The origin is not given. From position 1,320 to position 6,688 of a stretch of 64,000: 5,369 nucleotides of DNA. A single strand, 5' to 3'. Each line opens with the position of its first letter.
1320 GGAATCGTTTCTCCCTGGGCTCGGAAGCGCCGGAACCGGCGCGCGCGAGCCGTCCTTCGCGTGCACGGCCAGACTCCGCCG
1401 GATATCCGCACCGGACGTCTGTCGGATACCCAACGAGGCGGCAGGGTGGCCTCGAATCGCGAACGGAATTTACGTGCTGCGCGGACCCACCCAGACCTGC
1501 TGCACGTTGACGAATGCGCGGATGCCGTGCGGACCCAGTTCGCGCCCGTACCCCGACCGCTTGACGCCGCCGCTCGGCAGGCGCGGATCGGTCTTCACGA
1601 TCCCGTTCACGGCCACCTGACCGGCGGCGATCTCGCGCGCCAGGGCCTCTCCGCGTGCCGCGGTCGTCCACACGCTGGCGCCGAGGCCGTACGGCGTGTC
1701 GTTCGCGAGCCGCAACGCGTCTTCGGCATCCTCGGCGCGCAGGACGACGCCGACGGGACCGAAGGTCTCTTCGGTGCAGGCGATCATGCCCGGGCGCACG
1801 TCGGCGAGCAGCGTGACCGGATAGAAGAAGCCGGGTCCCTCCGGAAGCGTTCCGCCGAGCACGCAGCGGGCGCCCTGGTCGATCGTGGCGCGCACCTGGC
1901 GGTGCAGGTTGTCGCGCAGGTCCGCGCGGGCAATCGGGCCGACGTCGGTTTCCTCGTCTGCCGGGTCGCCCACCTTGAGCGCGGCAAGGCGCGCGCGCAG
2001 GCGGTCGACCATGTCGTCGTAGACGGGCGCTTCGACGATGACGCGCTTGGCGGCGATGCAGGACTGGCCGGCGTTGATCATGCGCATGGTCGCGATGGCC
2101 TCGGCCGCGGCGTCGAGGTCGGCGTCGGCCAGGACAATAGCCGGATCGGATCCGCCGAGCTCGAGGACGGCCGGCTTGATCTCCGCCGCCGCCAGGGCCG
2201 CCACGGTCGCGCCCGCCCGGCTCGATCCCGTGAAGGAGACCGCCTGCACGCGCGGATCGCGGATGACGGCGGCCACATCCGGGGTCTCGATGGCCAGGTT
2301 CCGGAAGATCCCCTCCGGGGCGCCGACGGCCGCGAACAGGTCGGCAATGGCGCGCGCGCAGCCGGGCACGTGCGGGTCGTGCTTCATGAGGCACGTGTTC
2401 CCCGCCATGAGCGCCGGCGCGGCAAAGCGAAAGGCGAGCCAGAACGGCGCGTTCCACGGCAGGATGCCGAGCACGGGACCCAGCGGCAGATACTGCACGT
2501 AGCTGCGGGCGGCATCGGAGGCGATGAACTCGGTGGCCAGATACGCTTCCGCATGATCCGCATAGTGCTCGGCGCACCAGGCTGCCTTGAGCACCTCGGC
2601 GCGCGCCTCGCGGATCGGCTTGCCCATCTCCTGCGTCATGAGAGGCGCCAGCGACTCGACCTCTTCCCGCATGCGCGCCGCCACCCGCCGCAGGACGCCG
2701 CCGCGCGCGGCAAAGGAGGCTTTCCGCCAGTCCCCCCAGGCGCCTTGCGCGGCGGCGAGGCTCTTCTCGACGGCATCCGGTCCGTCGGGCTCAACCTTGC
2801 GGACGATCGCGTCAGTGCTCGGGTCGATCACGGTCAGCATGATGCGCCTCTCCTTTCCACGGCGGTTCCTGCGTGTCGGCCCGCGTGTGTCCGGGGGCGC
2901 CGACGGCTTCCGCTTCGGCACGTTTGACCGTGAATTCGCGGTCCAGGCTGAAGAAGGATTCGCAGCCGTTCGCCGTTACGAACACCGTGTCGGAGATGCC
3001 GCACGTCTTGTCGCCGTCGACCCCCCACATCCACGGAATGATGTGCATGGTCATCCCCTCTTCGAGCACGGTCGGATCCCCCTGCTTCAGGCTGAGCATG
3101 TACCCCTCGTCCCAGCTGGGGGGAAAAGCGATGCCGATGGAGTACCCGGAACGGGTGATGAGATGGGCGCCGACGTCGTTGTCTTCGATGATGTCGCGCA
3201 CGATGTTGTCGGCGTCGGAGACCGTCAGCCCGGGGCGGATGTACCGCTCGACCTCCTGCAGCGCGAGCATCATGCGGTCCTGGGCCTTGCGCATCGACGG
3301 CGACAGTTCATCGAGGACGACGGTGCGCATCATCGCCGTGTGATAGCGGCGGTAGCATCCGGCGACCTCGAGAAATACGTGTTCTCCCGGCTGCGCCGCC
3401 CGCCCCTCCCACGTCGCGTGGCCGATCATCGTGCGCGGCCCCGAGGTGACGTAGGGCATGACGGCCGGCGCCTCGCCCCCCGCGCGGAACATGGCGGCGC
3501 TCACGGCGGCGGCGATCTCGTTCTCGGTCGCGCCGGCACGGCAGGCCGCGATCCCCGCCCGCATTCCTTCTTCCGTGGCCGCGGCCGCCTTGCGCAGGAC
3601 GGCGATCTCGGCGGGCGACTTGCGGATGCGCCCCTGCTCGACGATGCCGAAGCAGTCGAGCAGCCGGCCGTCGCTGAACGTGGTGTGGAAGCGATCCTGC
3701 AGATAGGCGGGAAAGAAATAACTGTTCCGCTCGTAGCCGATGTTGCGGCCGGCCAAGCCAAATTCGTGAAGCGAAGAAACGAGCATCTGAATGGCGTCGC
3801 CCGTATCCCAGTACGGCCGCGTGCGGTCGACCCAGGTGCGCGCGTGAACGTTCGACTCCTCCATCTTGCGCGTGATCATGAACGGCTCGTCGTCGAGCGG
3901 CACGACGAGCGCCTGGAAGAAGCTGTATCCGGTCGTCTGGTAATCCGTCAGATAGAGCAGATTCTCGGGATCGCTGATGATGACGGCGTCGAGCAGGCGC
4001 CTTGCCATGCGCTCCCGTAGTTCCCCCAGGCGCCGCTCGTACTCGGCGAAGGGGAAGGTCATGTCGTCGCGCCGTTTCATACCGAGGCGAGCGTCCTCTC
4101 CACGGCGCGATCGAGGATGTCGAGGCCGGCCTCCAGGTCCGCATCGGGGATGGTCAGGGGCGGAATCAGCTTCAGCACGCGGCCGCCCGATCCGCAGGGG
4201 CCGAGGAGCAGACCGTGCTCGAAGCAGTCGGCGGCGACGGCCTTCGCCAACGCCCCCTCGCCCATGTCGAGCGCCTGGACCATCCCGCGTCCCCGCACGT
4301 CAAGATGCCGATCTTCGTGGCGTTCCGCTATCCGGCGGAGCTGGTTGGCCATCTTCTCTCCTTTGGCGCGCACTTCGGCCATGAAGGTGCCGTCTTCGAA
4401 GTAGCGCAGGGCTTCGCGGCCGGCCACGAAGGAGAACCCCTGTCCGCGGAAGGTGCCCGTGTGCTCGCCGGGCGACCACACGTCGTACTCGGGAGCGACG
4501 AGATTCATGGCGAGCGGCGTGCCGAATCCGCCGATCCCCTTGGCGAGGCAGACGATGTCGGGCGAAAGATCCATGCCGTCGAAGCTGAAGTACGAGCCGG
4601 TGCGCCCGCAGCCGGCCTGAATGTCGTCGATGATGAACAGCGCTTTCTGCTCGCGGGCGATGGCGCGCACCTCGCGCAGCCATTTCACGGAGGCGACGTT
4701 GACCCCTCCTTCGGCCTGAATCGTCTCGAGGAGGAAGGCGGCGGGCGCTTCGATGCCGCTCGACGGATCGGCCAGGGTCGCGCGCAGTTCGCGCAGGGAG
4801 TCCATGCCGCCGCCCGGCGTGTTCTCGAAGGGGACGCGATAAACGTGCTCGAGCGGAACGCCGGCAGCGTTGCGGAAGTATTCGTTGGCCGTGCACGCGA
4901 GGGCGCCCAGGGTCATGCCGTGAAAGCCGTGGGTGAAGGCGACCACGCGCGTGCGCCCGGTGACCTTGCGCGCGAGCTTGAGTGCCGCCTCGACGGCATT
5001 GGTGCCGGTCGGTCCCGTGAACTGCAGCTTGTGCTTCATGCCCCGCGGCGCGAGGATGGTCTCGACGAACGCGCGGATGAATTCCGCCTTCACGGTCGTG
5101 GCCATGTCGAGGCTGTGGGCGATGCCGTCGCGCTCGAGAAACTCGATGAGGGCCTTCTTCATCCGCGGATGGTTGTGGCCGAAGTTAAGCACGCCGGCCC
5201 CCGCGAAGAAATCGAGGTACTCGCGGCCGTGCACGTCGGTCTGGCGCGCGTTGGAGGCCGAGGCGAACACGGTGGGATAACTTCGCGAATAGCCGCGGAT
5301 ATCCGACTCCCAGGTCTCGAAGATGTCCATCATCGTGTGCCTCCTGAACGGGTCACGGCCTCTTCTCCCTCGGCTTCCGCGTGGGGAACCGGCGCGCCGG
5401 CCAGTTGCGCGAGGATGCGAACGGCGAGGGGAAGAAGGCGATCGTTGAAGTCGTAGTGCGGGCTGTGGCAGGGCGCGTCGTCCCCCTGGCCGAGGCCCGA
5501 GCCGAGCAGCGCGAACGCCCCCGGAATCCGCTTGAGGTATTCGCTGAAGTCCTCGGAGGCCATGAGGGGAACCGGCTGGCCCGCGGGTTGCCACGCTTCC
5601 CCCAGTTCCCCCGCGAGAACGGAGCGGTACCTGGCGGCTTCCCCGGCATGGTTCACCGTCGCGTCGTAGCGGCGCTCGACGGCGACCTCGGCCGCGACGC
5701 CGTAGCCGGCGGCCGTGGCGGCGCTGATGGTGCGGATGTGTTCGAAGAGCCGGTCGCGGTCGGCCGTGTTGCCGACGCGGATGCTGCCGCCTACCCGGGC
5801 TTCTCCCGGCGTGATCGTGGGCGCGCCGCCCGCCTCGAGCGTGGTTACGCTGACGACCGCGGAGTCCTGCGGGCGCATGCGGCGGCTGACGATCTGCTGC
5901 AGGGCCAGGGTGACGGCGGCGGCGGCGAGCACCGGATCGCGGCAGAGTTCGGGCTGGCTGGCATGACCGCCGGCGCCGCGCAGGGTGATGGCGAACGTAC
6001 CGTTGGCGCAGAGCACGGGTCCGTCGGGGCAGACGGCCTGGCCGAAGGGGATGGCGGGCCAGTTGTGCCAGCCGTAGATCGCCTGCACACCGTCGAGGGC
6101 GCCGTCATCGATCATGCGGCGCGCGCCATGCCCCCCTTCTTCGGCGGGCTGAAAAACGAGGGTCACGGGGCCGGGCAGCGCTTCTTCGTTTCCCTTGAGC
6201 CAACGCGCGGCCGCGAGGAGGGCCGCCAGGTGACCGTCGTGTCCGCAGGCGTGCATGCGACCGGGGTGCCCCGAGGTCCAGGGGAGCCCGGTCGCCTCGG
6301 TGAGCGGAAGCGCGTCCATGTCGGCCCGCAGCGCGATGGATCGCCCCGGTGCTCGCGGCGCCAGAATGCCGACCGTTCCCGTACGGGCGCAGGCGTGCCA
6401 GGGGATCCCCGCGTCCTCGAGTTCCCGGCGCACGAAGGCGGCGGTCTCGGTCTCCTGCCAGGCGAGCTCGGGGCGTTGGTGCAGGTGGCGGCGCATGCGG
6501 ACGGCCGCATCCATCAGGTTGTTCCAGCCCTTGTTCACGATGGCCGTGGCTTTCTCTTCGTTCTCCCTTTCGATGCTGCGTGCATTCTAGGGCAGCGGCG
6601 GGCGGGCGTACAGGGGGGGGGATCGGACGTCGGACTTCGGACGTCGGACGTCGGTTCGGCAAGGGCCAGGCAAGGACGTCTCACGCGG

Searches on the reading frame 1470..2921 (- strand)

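Call 50: search_protein_families(library=pfam, proteins=[window:1470-2921:-], max_evalue=0.001)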
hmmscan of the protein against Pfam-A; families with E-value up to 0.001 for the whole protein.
window:1470-2921:- (483 aa): 2 families
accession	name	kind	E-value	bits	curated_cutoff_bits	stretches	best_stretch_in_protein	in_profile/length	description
PF00171.27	Aldedh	-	5.2e-131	437.8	23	1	29-476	9-461/461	Aldehyde dehydrogenase family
PF05893.19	LuxC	-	1e-05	25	21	1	137-317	81-264/401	Acyl-CoA reductase (LuxC)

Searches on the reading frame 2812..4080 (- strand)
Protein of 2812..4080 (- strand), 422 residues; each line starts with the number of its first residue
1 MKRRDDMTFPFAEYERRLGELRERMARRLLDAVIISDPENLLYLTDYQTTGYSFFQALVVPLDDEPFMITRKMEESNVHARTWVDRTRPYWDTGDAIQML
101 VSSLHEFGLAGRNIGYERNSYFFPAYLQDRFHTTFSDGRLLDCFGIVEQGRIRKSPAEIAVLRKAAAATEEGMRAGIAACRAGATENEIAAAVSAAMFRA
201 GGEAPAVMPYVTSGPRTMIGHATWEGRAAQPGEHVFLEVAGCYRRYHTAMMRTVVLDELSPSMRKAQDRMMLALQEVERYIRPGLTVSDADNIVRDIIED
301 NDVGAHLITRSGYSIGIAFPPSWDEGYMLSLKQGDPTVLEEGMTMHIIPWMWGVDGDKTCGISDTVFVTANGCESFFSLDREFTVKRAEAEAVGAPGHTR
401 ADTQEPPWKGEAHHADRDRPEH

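Call 50: search_protein_families(library=pfam, proteins=[window:2812-4080:-], max_evalue=0.001)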
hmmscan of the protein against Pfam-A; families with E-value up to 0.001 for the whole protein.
window:2812-4080:- (422 aa): 2 families
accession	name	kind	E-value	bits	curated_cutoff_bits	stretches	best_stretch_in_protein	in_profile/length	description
PF00557.29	Peptidase_M24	-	2.3e-36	126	23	1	162-370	3-208/208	Metallopeptidase family M24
PF01321.24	Creatinase_N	-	2.4e-16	60.9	22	1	17-151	1-126/128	Creatinase/Prolidase N-terminal domain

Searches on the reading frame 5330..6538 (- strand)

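Call 50: search_protein_families(library=pfam, proteins=[window:5330-6538:-], max_evalue=0.001)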
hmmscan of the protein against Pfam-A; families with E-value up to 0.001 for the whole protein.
window:5330-6538:- (402 aa): 2 families
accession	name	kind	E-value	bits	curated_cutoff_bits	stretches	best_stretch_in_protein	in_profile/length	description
PF01546.33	Peptidase_M20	-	4.2e-39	135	24.6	1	69-380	1-204/206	Peptidase family M20/M25/M40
PF07687.19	M20_dimer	-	8.3e-09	35.8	21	1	181-277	8-104/107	Peptidase dimerisation domain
